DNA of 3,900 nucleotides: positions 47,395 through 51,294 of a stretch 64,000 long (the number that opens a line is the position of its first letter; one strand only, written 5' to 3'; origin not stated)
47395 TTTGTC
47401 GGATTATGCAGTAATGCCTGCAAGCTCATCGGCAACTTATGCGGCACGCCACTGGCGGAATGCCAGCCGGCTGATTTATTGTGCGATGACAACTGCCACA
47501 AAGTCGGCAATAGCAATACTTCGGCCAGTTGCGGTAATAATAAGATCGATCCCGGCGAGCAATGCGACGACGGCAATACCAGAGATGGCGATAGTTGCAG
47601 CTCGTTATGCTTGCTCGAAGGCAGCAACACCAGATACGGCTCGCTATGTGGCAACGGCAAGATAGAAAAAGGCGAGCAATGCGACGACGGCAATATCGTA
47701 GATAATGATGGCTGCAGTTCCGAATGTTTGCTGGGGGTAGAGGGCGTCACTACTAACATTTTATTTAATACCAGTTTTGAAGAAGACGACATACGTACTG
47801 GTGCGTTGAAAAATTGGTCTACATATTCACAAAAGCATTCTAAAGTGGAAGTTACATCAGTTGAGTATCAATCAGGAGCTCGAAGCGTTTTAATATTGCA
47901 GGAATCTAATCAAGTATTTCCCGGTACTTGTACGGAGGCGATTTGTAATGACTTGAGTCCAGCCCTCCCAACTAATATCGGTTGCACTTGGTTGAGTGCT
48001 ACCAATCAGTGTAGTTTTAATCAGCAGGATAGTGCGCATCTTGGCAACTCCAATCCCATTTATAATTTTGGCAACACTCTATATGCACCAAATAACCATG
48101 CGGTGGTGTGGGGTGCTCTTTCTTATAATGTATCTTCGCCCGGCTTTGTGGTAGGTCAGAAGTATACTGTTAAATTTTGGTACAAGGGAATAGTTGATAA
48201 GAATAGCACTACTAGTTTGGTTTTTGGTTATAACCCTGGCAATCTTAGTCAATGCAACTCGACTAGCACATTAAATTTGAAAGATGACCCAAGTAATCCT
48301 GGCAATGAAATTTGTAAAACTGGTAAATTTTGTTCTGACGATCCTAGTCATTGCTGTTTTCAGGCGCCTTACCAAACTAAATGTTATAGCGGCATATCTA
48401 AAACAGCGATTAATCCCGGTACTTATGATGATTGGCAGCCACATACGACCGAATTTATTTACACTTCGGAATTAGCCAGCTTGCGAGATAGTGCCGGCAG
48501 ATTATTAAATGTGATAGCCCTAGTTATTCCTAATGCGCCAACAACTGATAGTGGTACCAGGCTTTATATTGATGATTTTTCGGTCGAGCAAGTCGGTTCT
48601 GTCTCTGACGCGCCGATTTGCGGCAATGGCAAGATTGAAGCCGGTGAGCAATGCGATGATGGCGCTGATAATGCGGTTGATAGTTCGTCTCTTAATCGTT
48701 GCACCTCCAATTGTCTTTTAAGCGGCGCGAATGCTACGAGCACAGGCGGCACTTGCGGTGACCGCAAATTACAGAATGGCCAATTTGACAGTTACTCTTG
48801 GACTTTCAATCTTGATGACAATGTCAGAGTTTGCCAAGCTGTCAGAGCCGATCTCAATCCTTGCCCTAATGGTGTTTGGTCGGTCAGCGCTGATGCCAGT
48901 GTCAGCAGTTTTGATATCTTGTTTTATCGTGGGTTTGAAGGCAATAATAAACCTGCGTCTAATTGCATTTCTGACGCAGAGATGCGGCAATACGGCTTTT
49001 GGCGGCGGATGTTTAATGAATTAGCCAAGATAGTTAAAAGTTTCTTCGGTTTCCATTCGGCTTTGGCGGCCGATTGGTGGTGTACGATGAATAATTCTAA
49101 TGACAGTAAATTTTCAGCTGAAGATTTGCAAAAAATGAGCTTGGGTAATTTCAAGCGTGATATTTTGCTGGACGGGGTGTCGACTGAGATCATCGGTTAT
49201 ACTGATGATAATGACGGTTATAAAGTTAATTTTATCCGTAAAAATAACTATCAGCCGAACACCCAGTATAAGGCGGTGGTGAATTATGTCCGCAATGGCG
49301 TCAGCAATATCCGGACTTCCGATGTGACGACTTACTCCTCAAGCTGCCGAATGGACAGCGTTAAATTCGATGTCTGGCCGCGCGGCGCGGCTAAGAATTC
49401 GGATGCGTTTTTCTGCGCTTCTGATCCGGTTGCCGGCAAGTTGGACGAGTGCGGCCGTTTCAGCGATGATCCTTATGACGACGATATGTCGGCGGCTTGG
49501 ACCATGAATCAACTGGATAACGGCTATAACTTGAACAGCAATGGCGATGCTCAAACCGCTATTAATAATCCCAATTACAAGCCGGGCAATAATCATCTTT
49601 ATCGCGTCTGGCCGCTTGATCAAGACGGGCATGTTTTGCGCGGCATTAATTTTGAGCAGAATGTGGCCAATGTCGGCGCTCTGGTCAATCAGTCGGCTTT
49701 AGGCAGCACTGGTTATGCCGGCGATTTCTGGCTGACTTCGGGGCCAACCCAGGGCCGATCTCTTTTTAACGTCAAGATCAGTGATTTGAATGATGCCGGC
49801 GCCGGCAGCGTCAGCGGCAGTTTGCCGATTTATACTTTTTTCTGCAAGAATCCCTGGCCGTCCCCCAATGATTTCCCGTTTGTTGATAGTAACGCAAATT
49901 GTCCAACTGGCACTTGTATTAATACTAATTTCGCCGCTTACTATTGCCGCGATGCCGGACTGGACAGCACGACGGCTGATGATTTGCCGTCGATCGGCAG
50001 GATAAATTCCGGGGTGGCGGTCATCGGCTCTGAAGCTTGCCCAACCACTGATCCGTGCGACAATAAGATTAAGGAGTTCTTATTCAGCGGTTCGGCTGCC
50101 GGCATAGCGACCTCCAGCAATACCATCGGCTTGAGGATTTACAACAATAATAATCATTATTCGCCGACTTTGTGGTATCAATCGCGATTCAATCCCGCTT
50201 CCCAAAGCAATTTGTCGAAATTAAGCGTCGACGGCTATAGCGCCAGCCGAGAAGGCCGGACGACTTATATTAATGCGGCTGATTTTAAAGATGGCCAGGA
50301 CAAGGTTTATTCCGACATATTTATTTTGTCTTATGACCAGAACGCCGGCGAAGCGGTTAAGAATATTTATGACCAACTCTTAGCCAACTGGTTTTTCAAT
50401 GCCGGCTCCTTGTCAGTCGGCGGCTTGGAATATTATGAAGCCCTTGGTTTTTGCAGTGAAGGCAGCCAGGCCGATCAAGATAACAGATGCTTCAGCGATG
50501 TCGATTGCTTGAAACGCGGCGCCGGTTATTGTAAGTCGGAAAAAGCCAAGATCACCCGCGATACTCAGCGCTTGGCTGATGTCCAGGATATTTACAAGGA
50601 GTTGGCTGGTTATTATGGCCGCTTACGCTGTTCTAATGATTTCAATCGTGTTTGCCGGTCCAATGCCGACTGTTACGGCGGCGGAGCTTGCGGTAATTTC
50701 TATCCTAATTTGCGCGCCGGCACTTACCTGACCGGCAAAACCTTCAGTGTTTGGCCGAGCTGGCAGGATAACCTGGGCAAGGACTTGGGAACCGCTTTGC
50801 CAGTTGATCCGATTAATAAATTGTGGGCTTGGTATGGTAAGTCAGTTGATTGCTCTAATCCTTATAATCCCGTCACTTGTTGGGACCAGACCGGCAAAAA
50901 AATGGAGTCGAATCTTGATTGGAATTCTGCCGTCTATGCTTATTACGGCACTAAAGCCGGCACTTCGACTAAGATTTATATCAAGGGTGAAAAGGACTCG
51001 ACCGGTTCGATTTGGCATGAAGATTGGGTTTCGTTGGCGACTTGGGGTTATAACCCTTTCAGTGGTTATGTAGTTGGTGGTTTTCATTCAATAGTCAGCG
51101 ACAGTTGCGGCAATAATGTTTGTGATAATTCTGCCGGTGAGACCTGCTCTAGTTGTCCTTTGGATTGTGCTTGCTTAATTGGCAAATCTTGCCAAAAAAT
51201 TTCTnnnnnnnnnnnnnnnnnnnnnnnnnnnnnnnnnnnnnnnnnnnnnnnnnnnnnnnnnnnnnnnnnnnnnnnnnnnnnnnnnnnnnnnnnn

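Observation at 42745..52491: About 9.7 kb gene for a roughly 3250-aa extracellular protein with a lamin-tail domain and Myxococcus-type Cys-rich repeats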

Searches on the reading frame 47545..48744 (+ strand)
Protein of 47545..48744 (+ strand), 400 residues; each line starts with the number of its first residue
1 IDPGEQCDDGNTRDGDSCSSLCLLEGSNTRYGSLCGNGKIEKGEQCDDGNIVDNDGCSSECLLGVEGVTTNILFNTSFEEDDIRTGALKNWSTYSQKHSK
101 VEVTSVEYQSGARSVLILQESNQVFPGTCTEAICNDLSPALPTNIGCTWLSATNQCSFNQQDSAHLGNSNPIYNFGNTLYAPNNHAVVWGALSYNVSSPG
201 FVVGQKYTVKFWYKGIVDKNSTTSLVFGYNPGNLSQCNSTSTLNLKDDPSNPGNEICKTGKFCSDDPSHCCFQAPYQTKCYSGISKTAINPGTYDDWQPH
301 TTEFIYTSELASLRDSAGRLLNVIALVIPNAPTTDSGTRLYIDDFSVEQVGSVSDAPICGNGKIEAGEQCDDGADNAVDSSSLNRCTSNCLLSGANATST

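Call 21: search_protein_families(library=pfam, max_evalue=1, proteins=[window:47545-48744:+])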
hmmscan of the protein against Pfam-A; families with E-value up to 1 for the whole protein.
window:47545-48744:+ (400 aa): 2 families
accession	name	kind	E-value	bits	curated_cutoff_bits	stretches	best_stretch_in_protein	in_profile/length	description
PF13948.11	DUF4215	-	1.4e-08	35.3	27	3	32-61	18-46/47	Domain of unknown function (DUF4215)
PF02018.23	CBM_4_9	-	0.00014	22.7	25.9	1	71-120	2-44/136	Carbohydrate binding domain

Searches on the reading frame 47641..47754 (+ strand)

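Call 22: search_protein_families(library=ncbifam, max_evalue=10, proteins=[window:47641-47754:+])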
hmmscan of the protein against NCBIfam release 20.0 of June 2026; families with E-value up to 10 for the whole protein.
seq(38 aa): 1 family
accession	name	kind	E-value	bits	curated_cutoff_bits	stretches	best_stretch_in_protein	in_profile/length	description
TIGR02232.1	myxo_disulf_rpt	repeat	2.3e-13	49.7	20.8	1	2-31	3-32/38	cysteine-rich acidic repeat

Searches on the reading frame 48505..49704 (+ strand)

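Call 21: search_protein_families(library=pfam, max_evalue=1, proteins=[window:48505-49704:+])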
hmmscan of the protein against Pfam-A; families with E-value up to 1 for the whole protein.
window:48505-49704:+ (400 aa): 1 family
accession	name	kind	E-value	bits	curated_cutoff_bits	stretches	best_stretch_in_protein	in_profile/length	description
PF13948.11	DUF4215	-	0.031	15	27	1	37-59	19-41/47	Domain of unknown function (DUF4215)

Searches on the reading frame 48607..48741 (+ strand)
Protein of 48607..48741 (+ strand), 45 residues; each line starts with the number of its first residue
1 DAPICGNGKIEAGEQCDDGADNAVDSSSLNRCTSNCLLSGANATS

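Call 22: search_protein_families(library=ncbifam, max_evalue=10, proteins=[window:48607-48741:+])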
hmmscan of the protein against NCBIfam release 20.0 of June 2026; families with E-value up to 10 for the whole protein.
seq(45 aa): 1 family
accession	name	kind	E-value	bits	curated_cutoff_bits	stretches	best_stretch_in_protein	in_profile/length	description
TIGR02232.1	myxo_disulf_rpt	repeat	6.4e-05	22.7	20.8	1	4-26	3-25/38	cysteine-rich acidic repeat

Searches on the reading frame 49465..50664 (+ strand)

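Call 21: search_protein_families(library=pfam, max_evalue=1, proteins=[window:49465-50664:+])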
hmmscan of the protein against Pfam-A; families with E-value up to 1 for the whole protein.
window:49465-50664:+ (400 aa): 1 family
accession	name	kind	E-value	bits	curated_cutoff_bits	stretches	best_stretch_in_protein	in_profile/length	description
PF17941.7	PP_kinase_C_1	-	0.19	11.7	25.7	1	265-306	121-162/167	Polyphosphate kinase C-terminal domain 1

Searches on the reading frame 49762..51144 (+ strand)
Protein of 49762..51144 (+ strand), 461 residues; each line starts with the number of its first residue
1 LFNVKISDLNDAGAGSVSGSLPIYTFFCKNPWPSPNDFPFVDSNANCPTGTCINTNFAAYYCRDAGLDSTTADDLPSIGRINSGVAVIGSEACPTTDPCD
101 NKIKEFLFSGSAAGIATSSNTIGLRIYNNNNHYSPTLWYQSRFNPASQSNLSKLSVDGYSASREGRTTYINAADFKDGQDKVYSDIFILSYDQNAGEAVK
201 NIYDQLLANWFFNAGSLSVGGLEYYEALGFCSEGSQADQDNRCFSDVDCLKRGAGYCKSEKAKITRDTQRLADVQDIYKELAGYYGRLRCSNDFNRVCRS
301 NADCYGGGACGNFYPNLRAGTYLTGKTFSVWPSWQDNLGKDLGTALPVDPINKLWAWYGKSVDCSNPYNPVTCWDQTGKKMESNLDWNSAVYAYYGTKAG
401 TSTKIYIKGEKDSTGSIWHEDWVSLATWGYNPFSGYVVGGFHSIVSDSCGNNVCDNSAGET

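Call 37: search_solved_structures(query=A1, max_evalue=10, show_alignments=3)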
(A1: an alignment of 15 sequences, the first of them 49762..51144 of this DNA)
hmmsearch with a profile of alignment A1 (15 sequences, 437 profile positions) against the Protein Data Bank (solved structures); distinct sequences matched with E-value up to 10: 4.
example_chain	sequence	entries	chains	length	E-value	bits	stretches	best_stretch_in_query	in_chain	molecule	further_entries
9yfg_Da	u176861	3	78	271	0.15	14.4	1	297-356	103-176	Sodium-type flagellar protein MotY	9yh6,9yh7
9ydo_Da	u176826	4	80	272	0.15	14.4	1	297-356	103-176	Sodium-type flagellar protein MotY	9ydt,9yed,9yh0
9yec_Da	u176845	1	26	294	0.17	14.2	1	298-355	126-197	Sodium-type flagellar protein MotY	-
8jlw_L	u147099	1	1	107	1.5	11.1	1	108-153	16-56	Mouse antibody Gc8 light chain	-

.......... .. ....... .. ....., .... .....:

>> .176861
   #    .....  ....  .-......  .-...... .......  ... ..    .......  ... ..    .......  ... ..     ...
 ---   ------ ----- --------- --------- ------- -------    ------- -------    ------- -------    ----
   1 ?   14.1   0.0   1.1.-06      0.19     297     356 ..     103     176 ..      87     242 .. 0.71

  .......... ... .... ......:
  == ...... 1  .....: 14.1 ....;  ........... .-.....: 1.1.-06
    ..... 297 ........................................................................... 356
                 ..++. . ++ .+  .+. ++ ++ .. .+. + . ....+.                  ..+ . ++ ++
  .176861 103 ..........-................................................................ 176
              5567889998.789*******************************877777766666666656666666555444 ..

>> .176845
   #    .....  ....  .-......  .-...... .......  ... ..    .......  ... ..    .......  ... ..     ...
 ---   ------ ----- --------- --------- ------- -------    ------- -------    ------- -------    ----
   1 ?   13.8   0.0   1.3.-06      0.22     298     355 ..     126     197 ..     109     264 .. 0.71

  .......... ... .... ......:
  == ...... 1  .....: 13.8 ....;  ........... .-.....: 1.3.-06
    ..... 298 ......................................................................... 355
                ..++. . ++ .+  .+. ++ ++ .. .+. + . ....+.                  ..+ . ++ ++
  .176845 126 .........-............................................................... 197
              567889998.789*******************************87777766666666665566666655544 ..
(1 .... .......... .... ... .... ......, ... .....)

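Call 48: predict_structure(alignment_id=A1)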
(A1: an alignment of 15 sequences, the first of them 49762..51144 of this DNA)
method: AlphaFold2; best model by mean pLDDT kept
length: 461 residues; sequences in the alignment: 15
mean_pLDDT: 63.0   pTM: 0.69
mean pLDDT of the five models: 63.0, 62.6, 60.1, 58.5, 46.4
residues with pLDDT >= 90: 30; 70-90: 178; 50-70: 122; < 50: 131
segments of 3 or more residues with pLDDT < 50: 66-73, 77-98, 111-117, 317-330, 393-461
pLDDT, mean of each block of 10 residues (from residue 1): 52 54 65 75 64 76 59 47 38 47 71 47 80 83 77 89 94 66 80 82 88 71 70 71 78 76 75 72 73 85 88 56 36 66 72 54 67 61 54 41 38 33 34 32 30 36 29
secondary structure, 60 per line:
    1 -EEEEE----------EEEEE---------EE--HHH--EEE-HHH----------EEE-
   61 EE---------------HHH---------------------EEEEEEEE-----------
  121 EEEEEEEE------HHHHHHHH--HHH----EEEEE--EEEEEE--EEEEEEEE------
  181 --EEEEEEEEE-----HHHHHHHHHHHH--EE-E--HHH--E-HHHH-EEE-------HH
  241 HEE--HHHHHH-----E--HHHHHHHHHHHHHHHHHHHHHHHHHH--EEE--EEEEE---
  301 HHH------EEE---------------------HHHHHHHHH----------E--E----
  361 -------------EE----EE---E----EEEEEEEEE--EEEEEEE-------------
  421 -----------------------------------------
elements in order: E2-6 E17-21 E40-42 E57-59 E102-109 E121-128 H135-142 E152-156 E159-164 E167-174 E183-191 H197-208 H224-227 E229-231 H246-251 H260-285 E288-290 E293-297 E310-312 H334-342 E390-398 E401-407

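Call 50: search_protein_representatives(alignment_id=A1)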
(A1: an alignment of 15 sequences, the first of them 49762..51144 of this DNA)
Query: 15 sequences, 437 profile positions. Proteins with E-value up to 0.001 (for the whole library): 1705; up to 1e-10: 1594; up to 1e-30: 1333. The best 150 are listed.
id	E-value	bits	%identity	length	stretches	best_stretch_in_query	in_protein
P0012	3.2e-149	514.3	-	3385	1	15-436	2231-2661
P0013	1.2e-148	512.4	-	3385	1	10-436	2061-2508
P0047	1.5e-147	508.8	-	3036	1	17-436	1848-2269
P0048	7.0e-140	483.5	-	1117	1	23-436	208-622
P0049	1.7e-137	475.6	-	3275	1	16-436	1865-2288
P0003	5.8e-136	470.6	-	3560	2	93-436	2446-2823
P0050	1.4e-134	466.0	-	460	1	17-411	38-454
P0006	1.8e-131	455.8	-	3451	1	10-436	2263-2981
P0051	9.5e-129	446.8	-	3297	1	9-405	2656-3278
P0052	2.3e-128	445.5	-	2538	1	18-394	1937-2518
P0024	3.9e-128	444.8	-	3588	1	8-434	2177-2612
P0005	9.5e-124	430.3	-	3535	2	72-436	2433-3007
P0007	4.1e-118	411.7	-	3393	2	103-436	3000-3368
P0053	8.9e-118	410.6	-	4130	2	7-436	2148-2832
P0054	2.2e-117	409.4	-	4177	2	102-436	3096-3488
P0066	2.2e-108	379.7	-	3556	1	10-409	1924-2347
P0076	5.7e-105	368.5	-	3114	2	7-434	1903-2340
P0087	4.8e-103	362.1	-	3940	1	8-433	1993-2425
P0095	1.1e-101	357.6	-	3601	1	13-428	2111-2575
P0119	9.9e-98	344.6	-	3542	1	4-434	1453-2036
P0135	3.2e-94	333.0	-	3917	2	16-395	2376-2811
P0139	1.0e-93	331.4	-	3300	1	18-387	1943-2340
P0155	8.1e-91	321.8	-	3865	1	7-434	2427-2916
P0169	4.3e-88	312.8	-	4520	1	8-434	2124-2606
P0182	9.9e-86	305.0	-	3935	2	8-435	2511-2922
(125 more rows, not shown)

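Call 89: list_cluster_members(proteins=[P0047, P0053, P0066, P0087, P0095, P0119, P0135, P0155, P0169, P0182])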
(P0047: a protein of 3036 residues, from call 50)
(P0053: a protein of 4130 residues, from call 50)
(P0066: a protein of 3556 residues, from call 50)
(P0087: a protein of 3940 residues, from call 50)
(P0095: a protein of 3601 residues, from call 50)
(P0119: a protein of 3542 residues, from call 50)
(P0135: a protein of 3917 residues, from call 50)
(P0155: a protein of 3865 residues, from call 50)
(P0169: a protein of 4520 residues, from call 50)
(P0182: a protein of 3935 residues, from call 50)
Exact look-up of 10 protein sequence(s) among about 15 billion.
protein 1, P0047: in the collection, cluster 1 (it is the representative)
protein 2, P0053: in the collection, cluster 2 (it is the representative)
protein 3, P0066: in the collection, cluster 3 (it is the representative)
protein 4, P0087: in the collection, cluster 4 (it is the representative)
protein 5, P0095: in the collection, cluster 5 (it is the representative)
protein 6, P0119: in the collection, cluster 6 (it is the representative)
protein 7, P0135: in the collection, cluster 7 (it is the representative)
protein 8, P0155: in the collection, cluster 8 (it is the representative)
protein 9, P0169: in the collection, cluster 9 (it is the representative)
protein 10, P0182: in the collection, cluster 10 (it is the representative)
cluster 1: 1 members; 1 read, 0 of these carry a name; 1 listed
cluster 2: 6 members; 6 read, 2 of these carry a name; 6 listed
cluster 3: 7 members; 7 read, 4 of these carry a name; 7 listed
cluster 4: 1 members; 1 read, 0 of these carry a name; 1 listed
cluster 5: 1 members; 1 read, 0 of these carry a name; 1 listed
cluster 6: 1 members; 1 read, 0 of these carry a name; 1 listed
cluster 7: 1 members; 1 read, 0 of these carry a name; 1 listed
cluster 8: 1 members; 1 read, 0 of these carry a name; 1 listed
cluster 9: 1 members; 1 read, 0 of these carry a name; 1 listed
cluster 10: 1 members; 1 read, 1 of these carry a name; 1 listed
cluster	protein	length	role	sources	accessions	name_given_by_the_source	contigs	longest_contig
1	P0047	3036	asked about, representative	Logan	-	-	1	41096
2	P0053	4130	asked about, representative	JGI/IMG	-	-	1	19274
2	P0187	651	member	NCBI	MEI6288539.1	MAG: pilin, partial [bacterium]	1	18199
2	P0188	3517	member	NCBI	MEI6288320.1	MAG: LamG-like jellyroll fold domain-containing protein [bacterium]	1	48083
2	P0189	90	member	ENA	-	-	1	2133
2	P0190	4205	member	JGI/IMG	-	-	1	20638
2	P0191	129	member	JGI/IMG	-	-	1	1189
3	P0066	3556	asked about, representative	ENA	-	-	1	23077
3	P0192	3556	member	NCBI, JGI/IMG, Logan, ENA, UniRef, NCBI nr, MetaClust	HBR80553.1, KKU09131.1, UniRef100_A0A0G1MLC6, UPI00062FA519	MAG: hypothetical protein UX09_C0003G0005 [Candidatus Uhrbacteria bacterium ... | VWFA domain-containing protein n=3 Tax=Candidatus Uhriibacteriota TaxID=1752732 ... | status=active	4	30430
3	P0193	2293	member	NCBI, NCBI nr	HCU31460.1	TPA: hypothetical protein DIC21_01845 [Candidatus Uhrbacteria bacterium] | hypothetical protein [Candidatus Uhrbacteria bacterium]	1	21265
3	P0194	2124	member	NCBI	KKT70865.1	MAG: hypothetical protein UW63_C0020G0013, partial [Candidatus Uhrbacteria bacterium ...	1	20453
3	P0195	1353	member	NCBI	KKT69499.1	MAG: hypothetical protein UW63_C0056G0001, partial [Candidatus Uhrbacteria bacterium ...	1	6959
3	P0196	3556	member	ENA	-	-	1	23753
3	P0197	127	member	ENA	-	-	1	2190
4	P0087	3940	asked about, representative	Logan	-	-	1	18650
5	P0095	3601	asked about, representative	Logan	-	-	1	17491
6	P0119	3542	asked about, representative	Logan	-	-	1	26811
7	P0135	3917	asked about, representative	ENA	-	-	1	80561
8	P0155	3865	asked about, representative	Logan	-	-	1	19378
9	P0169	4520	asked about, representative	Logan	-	-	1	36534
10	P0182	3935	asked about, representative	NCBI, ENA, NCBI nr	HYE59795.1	MAG TPA: YCF48-related protein [Candidatus Kapabacteria bacterium] | YCF48-related protein [Candidatus Kapabacteria bacterium]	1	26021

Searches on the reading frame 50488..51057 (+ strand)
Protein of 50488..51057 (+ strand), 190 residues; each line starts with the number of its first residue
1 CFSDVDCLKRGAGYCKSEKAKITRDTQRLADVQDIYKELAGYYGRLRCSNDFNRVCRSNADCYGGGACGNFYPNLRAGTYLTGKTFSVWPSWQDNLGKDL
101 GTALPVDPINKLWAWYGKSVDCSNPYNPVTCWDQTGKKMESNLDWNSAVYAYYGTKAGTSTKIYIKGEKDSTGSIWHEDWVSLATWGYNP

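Call 67: predict_structure(alignment_id=A3)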
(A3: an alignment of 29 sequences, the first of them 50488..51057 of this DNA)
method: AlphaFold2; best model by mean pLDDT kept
length: 190 residues; sequences in the alignment: 29
mean_pLDDT: 84.5   pTM: 0.79
mean pLDDT of the five models: 84.5, 82.6, 80.0, 79.6, 71.4
residues with pLDDT >= 90: 112; 70-90: 48; 50-70: 12; < 50: 18
segments of 3 or more residues with pLDDT < 50: 173-190
pLDDT, mean of each block of 10 residues (from residue 1): 69 78 90 96 97 96 97 93 95 97 95 78 88 92 85 95 84 45 37
secondary structure, 60 per line:
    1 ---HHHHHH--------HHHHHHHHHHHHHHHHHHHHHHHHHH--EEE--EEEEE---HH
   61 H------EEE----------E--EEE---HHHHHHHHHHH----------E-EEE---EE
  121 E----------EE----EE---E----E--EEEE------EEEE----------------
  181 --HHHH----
elements in order: H4-9 H18-43 E46-48 E51-55 E68-70 E84-86 H90-100 E113-115 E119-121 E151-154 E161-164 H183-186

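Call 78: fold_search(model_id=the predicted structure, library=pdb)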
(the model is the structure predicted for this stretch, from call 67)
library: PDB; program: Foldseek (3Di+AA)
matches with E <= 10: 7; with E <= 0.001: 0
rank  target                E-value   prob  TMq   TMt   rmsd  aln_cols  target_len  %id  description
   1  2km7_MODEL_1_A        3.9e+00  0.02  0.15  0.25  12.8        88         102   19  Solution Structure of BamE, a component of the outer membrane protein assembly machinery in Escherichia coli (released 2011-02-02)
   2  6m9y_A                5.0e+00  0.03  0.13  0.30   4.8        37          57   11  X-ray Structure of Branchiostoma floridae fluorescent protein lanFP6A (released 2019-03-13)
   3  3gyx_A                5.0e+00  0.02  0.10  0.03   5.3        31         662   22  Crystal structure of adenylylsulfate reductase from Desulfovibrio gigas (released 2009-12-15)
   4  3mzl_B                5.0e+00  0.01  0.07  0.05  13.5        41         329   20  Sec13/Sec31 edge element, loop deletion mutant (released 2010-08-18)
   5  5zu5                  6.1e+00  0.02  0.10  0.04   9.1        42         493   21  Crystal structure of a full length alginate lyase with CBM domain (released 2018-06-27)
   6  9arv_A                7.8e+00  0.01  0.13  0.11   9.4        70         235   10  CryoEM structure of AMETA-A3 (released 2024-11-06)
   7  1nhh                  8.3e+00  0.01  0.09  0.06   4.9        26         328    8  Crystal structure of N-terminal 40KD MutL protein (LN40) complex with ADPnP and one Rubidium (released 2003-06-10)
